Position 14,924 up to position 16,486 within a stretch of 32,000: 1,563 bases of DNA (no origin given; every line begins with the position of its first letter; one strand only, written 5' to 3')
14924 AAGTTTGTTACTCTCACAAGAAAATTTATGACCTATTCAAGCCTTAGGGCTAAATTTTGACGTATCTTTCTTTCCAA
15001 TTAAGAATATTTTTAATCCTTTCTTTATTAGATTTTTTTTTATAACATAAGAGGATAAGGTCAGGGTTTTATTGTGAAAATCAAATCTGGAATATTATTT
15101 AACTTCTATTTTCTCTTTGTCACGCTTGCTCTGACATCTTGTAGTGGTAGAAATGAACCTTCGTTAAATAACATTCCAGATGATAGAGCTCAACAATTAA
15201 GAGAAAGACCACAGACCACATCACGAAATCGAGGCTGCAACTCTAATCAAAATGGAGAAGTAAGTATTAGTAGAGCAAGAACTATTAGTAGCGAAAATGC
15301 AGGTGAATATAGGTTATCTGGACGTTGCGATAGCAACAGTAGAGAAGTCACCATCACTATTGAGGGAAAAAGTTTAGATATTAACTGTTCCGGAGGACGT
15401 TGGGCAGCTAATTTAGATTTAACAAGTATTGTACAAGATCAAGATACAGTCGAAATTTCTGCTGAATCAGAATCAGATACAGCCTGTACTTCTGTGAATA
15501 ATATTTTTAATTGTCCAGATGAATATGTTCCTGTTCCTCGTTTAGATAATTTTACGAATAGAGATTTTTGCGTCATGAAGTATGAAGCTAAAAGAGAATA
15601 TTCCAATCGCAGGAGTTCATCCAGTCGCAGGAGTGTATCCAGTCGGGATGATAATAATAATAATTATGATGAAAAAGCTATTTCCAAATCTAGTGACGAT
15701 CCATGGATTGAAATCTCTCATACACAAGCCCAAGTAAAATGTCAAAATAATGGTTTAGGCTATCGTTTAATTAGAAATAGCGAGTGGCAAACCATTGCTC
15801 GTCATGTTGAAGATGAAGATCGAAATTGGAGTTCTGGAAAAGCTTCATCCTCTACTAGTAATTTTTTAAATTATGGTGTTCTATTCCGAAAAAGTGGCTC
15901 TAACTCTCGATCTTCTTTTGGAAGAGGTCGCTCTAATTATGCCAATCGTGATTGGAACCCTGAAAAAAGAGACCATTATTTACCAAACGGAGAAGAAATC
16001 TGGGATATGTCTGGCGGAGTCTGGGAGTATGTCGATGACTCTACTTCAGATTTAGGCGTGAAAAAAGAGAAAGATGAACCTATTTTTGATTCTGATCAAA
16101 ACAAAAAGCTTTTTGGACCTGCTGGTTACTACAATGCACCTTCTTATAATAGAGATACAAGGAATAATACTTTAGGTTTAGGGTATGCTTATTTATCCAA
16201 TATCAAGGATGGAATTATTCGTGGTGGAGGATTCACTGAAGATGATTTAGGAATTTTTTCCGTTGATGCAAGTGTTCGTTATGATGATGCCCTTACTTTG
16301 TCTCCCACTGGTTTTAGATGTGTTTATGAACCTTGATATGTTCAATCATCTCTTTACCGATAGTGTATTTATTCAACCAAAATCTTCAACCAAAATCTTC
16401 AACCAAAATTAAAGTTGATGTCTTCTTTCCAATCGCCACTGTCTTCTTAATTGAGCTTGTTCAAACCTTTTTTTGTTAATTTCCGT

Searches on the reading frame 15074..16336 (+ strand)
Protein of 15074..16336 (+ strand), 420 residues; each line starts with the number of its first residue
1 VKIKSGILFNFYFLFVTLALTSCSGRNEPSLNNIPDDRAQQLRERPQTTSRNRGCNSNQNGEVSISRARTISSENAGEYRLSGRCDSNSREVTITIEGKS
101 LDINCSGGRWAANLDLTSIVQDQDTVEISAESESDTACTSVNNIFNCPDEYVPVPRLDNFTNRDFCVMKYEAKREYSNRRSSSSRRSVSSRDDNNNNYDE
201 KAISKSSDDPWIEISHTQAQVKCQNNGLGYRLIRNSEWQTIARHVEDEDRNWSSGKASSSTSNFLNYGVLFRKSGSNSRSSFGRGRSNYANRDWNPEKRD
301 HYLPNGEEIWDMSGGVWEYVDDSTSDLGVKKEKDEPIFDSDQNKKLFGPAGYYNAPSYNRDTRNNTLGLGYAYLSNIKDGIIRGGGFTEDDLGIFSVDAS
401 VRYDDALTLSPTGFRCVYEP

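Call 39: search_protein_families(library=ncbifam, proteins=[window:15074-16336:+], max_evalue=0.001)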
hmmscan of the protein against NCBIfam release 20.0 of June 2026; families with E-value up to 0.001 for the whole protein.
window:15074-16336:+ (420 aa): 0 families

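Call 40: search_protein_families(library=pfam, proteins=[window:15074-16336:+], max_evalue=0.001)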
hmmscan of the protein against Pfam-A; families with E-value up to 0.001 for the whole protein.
window:15074-16336:+ (420 aa): 1 family
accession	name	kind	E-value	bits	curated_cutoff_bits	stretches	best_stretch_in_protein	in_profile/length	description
PF03781.23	FGE-sulfatase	-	6.3e-08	33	23.3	1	173-338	55-203/255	Sulfatase-modifying factor enzyme 1-like domain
